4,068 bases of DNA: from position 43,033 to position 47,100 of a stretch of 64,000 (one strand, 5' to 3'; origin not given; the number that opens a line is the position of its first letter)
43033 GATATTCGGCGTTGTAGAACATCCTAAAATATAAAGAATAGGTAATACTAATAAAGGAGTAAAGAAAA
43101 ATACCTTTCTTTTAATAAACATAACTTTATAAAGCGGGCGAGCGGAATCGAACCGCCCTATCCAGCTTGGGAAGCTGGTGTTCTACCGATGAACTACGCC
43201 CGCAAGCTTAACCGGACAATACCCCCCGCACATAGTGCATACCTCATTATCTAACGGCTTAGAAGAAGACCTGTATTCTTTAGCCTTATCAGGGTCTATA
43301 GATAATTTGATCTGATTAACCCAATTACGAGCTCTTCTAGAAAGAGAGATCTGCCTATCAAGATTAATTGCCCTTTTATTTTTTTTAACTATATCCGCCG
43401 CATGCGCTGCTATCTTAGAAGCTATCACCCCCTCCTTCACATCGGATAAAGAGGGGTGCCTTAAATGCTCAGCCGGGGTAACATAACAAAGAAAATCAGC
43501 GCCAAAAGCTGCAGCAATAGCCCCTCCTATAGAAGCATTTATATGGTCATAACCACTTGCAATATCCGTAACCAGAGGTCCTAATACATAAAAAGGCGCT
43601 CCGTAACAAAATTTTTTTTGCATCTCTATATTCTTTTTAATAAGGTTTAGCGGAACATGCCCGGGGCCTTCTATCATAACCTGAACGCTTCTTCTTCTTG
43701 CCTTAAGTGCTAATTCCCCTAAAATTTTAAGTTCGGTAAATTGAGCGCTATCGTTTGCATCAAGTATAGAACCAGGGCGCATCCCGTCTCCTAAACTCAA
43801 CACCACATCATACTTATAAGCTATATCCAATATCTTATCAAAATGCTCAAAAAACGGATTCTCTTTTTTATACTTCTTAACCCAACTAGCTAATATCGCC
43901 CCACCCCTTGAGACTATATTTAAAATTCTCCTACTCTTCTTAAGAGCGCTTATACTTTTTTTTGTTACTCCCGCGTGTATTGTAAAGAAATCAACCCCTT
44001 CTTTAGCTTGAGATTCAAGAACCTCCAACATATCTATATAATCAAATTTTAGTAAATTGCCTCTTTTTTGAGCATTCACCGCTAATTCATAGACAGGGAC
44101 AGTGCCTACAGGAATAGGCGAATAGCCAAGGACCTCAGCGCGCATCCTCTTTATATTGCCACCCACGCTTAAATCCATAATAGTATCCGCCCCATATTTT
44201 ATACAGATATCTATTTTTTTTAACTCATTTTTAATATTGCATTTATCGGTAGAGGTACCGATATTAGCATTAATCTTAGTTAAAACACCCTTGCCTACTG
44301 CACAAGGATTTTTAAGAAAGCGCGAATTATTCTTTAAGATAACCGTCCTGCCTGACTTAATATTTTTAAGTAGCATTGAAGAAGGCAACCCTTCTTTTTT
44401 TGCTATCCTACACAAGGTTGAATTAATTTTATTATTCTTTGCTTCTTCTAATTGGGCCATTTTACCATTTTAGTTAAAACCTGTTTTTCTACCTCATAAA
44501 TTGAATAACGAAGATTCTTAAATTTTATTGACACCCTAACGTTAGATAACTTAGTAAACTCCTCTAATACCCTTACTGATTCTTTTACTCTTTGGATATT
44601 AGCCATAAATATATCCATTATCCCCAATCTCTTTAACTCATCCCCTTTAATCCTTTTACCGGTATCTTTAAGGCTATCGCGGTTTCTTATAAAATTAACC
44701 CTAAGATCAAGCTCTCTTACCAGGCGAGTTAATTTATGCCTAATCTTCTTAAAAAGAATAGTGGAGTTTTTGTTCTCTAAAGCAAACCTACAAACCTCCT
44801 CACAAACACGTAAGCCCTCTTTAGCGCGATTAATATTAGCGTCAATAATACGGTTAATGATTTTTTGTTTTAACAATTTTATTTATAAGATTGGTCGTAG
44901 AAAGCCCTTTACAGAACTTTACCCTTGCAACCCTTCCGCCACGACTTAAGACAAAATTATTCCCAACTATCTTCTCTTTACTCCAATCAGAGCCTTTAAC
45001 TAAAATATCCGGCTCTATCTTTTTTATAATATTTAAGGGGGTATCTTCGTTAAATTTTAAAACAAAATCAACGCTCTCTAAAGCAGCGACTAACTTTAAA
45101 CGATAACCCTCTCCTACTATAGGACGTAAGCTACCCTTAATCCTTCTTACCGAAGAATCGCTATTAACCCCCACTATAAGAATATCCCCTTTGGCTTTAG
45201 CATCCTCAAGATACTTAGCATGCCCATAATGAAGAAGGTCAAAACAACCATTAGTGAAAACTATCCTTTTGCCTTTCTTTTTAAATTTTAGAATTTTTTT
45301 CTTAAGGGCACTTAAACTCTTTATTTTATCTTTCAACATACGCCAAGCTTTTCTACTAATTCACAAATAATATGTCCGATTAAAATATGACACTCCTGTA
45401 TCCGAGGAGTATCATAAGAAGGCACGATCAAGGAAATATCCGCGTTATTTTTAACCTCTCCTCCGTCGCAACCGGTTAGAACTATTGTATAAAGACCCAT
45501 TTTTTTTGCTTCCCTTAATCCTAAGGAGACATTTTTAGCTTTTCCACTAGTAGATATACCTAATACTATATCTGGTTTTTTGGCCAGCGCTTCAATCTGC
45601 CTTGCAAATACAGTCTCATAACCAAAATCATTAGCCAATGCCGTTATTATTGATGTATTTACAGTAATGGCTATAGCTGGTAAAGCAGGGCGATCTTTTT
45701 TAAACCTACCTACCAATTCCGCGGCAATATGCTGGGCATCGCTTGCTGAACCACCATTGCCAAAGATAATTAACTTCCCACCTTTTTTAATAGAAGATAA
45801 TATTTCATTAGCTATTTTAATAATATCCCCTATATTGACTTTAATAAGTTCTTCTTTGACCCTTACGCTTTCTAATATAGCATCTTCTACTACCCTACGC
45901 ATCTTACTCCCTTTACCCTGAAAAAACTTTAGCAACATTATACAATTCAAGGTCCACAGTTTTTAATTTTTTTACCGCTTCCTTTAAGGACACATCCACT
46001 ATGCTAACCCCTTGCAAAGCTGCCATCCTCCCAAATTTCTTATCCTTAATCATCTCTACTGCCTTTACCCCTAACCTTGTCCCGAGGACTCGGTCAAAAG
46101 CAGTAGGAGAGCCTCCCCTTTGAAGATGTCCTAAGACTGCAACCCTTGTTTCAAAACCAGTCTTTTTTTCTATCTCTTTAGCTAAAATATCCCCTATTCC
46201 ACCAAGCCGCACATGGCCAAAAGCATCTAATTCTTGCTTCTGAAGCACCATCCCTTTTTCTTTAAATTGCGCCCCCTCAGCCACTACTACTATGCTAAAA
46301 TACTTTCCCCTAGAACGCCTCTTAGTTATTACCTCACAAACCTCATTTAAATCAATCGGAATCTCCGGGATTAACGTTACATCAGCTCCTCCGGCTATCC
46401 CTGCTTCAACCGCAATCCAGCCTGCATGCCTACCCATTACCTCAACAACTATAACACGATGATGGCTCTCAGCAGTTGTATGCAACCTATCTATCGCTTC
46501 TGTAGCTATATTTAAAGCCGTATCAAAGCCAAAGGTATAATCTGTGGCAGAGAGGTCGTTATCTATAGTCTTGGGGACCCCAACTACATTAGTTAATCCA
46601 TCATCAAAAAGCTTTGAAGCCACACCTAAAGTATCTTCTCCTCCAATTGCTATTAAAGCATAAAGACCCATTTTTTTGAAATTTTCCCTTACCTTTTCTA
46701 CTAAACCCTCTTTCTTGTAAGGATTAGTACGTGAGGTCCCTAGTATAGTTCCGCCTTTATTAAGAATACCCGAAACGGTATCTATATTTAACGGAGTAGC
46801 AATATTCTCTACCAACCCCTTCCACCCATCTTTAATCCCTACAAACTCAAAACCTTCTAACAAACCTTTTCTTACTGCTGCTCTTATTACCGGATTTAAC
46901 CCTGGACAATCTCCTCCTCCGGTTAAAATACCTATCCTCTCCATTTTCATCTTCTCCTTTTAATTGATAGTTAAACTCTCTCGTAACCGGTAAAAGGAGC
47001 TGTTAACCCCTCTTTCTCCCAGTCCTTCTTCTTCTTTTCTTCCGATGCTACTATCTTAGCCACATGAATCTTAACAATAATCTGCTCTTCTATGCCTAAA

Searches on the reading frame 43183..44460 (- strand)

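Call 28: search_protein_families(library=pfam, proteins=[window:43183-44460:-])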
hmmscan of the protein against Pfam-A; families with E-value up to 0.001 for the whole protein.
window:43183-44460:- (425 aa): 1 family
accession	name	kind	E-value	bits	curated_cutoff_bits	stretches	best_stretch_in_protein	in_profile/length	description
PF01964.24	ThiC_Rad_SAM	-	1.4e-179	597.7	25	1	3-419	2-417/420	Radical SAM ThiC family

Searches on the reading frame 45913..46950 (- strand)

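Call 27: search_protein_families(library=pfam, proteins=[window:45913-46950:-])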
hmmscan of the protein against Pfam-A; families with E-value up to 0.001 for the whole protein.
window:45913-46950:- (345 aa): 2 families
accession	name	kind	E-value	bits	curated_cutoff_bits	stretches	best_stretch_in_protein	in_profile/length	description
PF00365.25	PFK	-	1.9e-113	378.9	30.9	1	5-301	1-277/277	Phosphofructokinase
PF18883.6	AC_1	-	0.00049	20.5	27.1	0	264-323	33-91/114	Autochaperone Domain Type 1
